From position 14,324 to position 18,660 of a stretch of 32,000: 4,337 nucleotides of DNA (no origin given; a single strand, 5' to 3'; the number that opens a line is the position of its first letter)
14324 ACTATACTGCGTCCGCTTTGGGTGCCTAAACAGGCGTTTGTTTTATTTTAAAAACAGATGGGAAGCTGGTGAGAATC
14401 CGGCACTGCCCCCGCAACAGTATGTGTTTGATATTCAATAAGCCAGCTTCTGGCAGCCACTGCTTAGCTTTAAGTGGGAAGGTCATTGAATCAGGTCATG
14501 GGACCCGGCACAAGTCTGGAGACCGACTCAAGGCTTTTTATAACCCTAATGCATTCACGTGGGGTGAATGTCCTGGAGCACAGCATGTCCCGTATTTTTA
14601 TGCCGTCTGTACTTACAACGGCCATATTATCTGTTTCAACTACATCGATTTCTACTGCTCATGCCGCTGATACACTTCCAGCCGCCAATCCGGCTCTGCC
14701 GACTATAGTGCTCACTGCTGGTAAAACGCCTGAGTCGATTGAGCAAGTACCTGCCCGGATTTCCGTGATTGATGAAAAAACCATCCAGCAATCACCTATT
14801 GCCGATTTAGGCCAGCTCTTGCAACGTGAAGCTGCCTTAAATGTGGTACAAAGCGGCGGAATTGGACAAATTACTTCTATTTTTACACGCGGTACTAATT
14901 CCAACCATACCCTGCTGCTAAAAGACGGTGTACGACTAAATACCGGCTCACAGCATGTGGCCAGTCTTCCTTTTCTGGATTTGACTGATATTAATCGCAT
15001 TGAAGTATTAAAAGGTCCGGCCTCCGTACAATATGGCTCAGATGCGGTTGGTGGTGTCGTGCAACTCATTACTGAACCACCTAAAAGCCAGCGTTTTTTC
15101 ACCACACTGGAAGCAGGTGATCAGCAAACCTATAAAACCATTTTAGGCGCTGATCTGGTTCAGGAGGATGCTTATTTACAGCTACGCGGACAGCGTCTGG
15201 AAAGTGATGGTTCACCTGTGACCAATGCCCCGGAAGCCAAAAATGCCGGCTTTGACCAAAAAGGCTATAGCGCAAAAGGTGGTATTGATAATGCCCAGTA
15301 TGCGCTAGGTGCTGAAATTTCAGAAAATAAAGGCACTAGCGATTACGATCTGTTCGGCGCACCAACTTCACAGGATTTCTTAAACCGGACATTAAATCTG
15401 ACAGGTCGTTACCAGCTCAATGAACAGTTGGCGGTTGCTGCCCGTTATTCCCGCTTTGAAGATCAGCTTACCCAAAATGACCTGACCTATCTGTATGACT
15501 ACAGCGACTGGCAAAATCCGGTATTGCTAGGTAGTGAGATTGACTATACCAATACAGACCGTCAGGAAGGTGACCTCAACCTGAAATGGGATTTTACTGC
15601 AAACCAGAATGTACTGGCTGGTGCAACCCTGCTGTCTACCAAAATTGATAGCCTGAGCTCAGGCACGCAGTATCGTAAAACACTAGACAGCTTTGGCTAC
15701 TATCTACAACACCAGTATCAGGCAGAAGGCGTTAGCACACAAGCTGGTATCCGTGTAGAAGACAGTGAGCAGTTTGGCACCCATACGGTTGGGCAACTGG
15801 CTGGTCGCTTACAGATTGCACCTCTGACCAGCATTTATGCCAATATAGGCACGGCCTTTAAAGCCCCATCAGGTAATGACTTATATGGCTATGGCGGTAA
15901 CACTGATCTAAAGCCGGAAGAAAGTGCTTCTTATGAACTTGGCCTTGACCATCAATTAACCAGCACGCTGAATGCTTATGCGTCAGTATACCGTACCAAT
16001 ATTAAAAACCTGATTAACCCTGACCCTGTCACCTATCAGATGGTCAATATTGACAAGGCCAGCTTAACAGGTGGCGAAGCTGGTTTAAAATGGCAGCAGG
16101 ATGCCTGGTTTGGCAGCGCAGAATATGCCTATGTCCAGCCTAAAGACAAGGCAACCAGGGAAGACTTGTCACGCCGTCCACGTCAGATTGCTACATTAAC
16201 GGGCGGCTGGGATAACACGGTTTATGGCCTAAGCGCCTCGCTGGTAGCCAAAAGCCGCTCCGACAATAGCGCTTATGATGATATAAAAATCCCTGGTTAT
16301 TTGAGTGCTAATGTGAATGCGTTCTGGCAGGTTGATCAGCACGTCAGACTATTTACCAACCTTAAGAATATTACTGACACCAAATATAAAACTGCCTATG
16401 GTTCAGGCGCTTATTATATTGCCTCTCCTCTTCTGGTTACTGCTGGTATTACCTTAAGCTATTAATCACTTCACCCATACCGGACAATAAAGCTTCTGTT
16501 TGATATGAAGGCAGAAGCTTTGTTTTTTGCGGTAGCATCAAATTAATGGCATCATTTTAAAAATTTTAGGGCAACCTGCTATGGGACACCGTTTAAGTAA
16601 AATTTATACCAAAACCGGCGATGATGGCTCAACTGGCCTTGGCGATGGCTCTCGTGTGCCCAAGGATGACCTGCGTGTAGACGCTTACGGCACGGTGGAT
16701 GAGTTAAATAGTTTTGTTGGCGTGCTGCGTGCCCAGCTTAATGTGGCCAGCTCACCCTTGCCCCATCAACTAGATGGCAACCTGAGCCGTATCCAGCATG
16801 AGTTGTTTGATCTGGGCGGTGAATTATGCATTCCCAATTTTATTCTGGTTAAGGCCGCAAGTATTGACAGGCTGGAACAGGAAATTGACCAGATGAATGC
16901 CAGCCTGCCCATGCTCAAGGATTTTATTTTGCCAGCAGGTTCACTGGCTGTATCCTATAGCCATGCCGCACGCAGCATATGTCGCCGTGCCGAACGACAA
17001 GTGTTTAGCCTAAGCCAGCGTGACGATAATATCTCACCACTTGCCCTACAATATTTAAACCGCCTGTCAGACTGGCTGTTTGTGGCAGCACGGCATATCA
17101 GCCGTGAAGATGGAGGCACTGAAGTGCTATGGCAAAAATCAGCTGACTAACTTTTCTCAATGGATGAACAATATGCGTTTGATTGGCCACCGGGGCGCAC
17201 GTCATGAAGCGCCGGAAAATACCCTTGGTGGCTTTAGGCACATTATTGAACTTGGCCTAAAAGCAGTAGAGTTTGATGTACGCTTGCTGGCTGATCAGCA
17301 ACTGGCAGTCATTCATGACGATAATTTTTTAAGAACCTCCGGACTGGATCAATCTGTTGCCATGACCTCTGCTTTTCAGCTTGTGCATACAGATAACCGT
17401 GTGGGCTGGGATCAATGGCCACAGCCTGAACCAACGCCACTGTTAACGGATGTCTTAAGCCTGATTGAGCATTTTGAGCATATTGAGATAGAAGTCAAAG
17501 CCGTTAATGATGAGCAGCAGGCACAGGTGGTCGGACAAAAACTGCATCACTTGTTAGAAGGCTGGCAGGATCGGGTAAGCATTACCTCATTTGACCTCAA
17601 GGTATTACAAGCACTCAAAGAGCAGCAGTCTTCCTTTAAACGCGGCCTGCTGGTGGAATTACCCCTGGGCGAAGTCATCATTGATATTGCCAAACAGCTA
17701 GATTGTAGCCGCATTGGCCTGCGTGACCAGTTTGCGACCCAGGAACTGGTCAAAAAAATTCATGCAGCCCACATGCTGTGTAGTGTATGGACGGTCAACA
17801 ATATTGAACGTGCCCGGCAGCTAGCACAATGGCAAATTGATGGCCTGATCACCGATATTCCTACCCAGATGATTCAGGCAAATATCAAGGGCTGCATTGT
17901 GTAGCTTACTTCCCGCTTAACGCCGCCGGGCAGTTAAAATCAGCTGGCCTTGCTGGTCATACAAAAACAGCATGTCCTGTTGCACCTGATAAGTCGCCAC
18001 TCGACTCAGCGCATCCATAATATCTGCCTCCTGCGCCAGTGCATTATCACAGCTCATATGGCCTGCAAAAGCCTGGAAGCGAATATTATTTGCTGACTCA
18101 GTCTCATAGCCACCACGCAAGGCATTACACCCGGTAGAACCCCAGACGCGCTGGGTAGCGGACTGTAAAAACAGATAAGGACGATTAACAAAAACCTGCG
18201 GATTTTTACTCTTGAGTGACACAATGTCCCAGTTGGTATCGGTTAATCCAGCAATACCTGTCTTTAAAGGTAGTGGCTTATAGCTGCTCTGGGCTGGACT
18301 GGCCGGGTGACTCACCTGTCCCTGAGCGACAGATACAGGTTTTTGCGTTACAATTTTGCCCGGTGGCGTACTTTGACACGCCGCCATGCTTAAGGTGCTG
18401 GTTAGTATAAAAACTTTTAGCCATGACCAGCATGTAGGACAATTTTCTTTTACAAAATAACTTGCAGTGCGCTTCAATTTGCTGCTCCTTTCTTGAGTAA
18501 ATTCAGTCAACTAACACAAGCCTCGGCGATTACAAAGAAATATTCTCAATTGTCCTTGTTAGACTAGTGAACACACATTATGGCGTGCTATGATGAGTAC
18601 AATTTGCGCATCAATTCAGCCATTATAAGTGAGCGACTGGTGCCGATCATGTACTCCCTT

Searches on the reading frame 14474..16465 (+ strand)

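Call 5: search_protein_families(library=pfam, proteins=[window:14474-16465:+])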
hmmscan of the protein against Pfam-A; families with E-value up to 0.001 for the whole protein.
window:14474-16465:+ (663 aa): 3 families
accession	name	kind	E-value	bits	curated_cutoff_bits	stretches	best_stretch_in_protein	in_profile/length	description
PF00593.30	TonB_dep_Rec_b-barrel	-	3e-44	153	27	1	269-633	30-436/436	TonB dependent receptor-like, beta-barrel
PF07715.20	Plug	-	2.6e-26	92.7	23.9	1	89-195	2-107/107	TonB-dependent Receptor Plug Domain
PF14905.12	OMP_b-brl_3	-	1.4e-05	24.7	27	1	473-548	207-286/408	Outer membrane protein beta-barrel family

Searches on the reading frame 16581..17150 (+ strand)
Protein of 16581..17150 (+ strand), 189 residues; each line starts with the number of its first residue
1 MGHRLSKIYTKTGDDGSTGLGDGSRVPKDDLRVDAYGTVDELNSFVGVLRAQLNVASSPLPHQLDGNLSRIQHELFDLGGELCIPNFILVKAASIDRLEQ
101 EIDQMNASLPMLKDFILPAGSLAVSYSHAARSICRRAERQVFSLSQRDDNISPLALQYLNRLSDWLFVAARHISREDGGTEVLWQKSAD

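Call 61: search_protein_families(library=padloc, proteins=[window:16581-17150:+], max_evalue=0.001)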
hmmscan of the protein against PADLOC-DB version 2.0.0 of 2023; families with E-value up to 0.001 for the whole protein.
window:16581-17150:+ (189 aa): 0 families

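Call 62: search_protein_families(library=pfam, proteins=[window:16581-17150:+])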
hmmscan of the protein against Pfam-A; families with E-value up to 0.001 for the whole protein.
window:16581-17150:+ (189 aa): 1 family
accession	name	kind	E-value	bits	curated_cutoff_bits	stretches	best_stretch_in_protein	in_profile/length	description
PF01923.23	Cob_adeno_trans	-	5e-59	199.6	24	1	8-172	1-170/171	Cobalamin adenosyltransferase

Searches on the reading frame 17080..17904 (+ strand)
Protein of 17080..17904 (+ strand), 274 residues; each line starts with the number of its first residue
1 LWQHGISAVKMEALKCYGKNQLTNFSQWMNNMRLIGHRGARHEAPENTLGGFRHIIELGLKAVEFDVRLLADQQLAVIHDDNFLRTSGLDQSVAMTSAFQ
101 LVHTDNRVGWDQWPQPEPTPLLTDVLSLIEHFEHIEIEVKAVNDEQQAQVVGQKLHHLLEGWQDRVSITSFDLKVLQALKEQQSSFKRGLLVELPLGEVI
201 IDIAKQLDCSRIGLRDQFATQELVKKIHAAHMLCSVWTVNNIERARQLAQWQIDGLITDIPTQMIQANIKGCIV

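Call 61: search_protein_families(library=padloc, proteins=[window:17080-17904:+], max_evalue=0.001)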
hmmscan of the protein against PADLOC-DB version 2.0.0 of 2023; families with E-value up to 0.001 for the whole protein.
window:17080-17904:+ (274 aa): 0 families

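Call 62: search_protein_families(library=pfam, proteins=[window:17080-17904:+])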
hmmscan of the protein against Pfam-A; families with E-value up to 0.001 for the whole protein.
window:17080-17904:+ (274 aa): 1 family
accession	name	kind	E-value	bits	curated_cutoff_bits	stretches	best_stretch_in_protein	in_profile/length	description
PF03009.23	GDPD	-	9.2e-34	118.1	23.6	1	37-261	1-242/244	Glycerophosphoryl diester phosphodiesterase family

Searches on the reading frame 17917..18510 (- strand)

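Call 61: search_protein_families(library=padloc, proteins=[window:17917-18510:-], max_evalue=0.001)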
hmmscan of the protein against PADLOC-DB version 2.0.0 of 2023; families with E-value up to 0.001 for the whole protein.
window:17917-18510:- (197 aa): 0 families

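Call 62: search_protein_families(library=pfam, proteins=[window:17917-18510:-])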
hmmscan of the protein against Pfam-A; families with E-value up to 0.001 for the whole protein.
window:17917-18510:- (197 aa): 1 family
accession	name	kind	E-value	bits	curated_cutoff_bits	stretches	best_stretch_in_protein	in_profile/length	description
PF03724.22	META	-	1.6e-17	63.9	24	1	88-193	3-107/109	META domain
